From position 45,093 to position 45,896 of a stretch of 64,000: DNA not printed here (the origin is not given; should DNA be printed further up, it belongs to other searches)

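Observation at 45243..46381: Translationally coupled XRE-HTH plus sce7726-like PD-(D/E)xK-fold gene pair: candidate uncharacterised conflict module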

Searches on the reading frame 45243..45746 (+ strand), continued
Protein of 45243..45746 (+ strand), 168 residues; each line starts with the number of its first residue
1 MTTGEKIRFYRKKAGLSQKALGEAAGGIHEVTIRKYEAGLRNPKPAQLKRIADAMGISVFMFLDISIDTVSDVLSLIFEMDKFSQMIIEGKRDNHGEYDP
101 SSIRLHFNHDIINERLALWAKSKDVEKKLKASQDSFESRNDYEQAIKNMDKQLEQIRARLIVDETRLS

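Call 105: find_encoding_contigs(protein=P0204, flank=5000, max_places=2)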
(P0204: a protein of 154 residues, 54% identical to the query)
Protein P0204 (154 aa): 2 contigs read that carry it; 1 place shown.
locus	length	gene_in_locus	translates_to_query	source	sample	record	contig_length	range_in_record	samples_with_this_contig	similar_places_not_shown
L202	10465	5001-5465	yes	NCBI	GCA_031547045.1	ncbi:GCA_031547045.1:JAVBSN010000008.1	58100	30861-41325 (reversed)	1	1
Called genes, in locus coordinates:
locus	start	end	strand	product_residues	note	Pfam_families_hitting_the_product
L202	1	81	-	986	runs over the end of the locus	PF00078:RVT_1 (weak)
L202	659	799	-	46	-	-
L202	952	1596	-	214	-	-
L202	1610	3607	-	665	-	PF00069:Pkinase, PF07714:PK_Tyr_Ser-Thr, PF03109:ABC1 (weak)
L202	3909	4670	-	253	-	PF28130:DUF8371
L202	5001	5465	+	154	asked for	PF12844:HTH_19 (weak), PF13560:HTH_31, PF01381:HTH_3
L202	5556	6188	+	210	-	-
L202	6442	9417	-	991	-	PF00270:DEAD, PF04851:ResIII, PF18766:SWI2_SNF2 (weak), PF00271:Helicase_C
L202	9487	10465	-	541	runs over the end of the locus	PF19614:DUF6119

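Call 108: search_protein_families(library=padloc, proteins=[L110:5549-6460:+, L126:5745-6836:+], max_evalue=0.001)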
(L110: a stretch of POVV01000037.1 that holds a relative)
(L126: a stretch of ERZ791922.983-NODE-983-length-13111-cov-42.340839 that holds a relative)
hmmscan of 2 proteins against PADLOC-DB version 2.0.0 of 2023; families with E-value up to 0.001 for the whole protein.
L110:5549-6460:+ (304 aa): 0 families

L126:5745-6836:+ (364 aa): 0 families
